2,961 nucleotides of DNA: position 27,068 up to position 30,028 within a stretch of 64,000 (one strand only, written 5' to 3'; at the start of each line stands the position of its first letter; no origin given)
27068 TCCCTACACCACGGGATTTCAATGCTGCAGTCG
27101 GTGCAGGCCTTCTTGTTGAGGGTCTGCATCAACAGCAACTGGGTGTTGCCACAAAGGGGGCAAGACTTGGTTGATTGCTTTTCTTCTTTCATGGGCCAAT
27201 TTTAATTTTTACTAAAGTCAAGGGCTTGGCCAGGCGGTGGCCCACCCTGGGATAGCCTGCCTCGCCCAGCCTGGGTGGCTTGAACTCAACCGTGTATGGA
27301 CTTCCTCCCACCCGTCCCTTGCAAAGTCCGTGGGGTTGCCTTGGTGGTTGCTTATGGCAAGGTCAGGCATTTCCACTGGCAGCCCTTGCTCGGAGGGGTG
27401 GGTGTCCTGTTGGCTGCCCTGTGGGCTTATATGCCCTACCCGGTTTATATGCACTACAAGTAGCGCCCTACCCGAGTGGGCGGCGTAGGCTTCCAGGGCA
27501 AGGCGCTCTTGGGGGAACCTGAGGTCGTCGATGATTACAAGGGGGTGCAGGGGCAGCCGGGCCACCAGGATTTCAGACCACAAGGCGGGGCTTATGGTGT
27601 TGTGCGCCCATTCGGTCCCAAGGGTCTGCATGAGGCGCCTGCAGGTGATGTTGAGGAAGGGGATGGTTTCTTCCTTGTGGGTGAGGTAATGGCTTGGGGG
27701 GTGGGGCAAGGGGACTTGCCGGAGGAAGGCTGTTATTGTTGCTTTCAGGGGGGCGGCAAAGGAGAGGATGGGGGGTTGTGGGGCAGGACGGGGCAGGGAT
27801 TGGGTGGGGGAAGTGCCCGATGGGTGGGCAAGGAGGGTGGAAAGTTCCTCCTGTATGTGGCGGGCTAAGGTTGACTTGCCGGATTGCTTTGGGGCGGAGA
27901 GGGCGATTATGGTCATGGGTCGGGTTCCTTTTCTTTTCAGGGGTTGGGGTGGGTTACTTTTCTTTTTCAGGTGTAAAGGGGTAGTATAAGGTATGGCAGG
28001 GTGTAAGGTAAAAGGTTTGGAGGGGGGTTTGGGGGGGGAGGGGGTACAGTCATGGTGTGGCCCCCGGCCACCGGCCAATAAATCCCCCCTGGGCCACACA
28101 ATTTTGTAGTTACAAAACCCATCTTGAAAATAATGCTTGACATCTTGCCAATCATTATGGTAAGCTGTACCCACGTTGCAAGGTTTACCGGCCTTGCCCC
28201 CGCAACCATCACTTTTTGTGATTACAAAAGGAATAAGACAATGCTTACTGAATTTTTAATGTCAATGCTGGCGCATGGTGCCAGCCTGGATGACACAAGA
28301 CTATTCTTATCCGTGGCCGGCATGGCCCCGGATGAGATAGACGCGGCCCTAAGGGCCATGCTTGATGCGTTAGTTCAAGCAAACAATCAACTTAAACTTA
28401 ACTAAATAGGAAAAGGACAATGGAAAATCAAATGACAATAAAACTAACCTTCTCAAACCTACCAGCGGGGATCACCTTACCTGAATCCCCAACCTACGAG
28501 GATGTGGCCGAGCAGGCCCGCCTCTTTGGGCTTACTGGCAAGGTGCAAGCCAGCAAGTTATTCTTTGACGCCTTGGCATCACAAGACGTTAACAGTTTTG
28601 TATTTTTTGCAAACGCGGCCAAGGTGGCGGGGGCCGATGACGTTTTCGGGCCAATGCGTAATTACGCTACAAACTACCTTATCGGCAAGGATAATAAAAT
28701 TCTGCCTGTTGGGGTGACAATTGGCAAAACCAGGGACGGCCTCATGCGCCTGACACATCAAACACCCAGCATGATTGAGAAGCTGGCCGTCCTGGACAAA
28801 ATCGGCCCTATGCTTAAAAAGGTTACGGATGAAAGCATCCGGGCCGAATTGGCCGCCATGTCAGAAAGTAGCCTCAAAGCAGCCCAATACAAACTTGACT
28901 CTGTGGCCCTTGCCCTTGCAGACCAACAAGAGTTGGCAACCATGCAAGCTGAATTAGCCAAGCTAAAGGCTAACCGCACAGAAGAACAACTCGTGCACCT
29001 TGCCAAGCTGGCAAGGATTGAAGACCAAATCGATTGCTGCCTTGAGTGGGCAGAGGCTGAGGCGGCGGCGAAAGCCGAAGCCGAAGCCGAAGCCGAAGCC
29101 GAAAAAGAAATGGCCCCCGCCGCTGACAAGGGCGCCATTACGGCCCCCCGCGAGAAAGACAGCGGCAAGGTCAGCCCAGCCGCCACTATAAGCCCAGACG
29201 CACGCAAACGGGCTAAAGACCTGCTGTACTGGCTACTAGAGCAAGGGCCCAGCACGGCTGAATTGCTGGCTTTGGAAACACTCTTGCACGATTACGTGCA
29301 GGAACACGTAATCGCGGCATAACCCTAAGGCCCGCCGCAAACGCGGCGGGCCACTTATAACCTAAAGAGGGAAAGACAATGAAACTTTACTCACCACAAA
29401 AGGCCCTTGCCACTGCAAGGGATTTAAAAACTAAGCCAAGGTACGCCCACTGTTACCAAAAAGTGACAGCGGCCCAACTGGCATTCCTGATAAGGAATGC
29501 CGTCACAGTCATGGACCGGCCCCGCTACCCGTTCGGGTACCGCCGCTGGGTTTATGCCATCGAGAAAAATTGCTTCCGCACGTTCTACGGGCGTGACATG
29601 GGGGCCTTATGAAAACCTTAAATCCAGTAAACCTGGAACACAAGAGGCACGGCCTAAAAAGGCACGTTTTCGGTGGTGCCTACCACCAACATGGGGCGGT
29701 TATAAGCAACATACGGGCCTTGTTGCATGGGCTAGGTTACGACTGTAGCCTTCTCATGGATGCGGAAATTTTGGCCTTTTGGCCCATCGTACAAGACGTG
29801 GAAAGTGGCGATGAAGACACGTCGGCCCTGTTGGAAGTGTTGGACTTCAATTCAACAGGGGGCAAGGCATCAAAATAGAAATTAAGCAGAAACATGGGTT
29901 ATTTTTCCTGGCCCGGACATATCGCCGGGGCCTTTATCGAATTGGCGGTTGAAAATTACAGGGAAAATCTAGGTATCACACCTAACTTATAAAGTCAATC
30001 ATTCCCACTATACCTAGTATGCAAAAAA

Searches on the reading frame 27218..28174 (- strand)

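Call 46: search_protein_families(library=phrogs, proteins=[window:27218-28174:-], max_evalue=0.01)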
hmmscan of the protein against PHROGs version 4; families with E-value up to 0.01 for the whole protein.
window:27218-28174:- (318 aa): 2 families
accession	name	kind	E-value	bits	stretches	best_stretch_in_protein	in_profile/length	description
phrog_139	-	other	6.5e-30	105.7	1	84-287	80-255/342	deoxynucleoside monophosphate kinase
phrog_761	-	other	0.00024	21.8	1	86-124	18-61/362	thymidylate kinase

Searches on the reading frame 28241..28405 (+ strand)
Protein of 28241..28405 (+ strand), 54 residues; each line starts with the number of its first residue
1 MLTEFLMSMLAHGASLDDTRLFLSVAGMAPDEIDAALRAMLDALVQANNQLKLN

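Call 46: search_protein_families(library=phrogs, proteins=[window:28241-28405:+], max_evalue=0.01)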
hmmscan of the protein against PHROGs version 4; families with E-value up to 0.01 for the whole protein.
window:28241-28405:+ (54 aa): 0 families

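Call 71: predict_structure(protein=window:28241-28402:+)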
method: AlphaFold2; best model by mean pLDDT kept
length: 54 residues; sequences in the alignment: 1
mean_pLDDT: 90.1   pTM: 0.64
mean pLDDT of the five models: 90.1, 89.9, 84.8, 83.8, 81.8
residues with pLDDT >= 90: 35; 70-90: 19; 50-70: 0; < 50: 0
segments of 3 or more residues with pLDDT < 50: none
pLDDT, mean of each block of 10 residues (from residue 1): 84 89 92 93 93 88
secondary structure, 60 per line:
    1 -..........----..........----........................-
elements in order: H2-11 H16-25 H30-53

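Call 73: fold_search(model_id=the predicted structure, library=pdb)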
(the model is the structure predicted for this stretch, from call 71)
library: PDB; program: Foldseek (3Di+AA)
matches with E <= 10: 14; with E <= 0.001: 0
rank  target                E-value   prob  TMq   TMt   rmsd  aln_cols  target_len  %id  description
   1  1nuh                  4.2e+00  0.09  0.42  0.05   6.9        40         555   28  The crystal structure of human phosphoglucose isomerase complexed with 5-phosphoarabinonate (released 2003-02-11)
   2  8vl3_MODEL_1_A        4.5e+00  0.33  0.54  0.30   0.8        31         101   29  Solution NMR structure of de novo designed protein F3 parent (released 2024-08-07)
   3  9k5h                  4.5e+00  0.14  0.45  0.36   7.5        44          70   27  Crystal structure of designed zinc-induced homodimer C2-Zn2-HEHE-2 (released 2025-10-22)
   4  3l9w_A                5.6e+00  0.18  0.62  0.11   3.8        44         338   18  KefC C-terminal domain in complex with KefF and GSH (released 2010-11-17)
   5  9fhf_D                5.6e+00  0.09  0.45  0.05   6.4        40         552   30  Crystal structure of human Glucose-6-phosphate isomerase with dihydroxyacetone phosphate ligand (released 2025-03-12)
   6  3eyw_A                6.1e+00  0.20  0.62  0.11   2.5        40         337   25  Crystal structure of the C-terminal domain of E. coli KefC in complex with KefF (released 2009-06-30)
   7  9fhf_B                6.1e+00  0.08  0.42  0.05   6.8        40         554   28  Crystal structure of human Glucose-6-phosphate isomerase with dihydroxyacetone phosphate ligand (released 2025-03-12)
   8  7xux_A                7.0e+00  0.07  0.43  0.09   2.8        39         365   20  Crystal structure of a FIC domain containnig protein (released 2022-12-21)
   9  1iat                  7.0e+00  0.07  0.43  0.05   6.8        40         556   28  CRYSTAL STRUCTURE OF HUMAN PHOSPHOGLUCOSE ISOMERASE/NEUROLEUKIN/AUTOCRINE MOTILITY FACTOR/MATURATION FACTOR (released 2001-05-30)
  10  1jlh_A                7.0e+00  0.07  0.42  0.05   6.9        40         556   28  Human Glucose-6-phosphate Isomerase (released 2003-02-11)
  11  5v1u_C                7.6e+00  0.20  0.72  0.48   1.3        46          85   17  TbiB1 in Complex with the TbiA(beta) Leader Peptide (released 2018-09-05)
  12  2ns7_C                8.2e+00  0.13  0.42  0.12   0.9        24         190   29  How an in vitro selected peptide mimics the antibiotic tetracycline to induce TET repressor (released 2007-07-24)
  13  1n8t_A                8.2e+00  0.06  0.42  0.05   7.0        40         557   28  The crystal structure of phosphoglucose isomerase from rabbit muscle (released 2003-03-04)
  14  3l9x_A                8.8e+00  0.12  0.61  0.11   3.8        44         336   18  KefC C-terminal domain in complex with KefF and ESG (released 2010-11-17)

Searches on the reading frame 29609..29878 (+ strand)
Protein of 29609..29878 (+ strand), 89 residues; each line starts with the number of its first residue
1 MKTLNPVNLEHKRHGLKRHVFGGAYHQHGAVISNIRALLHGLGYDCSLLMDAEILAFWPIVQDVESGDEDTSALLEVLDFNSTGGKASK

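Call 46: search_protein_families(library=phrogs, proteins=[window:29609-29878:+], max_evalue=0.01)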
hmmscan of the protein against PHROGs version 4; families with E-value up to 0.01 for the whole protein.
window:29609-29878:+ (89 aa): 1 family
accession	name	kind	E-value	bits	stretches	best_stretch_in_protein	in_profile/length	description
phrog_27269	-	unknown function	0.0022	18.9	1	3-36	28-61/64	-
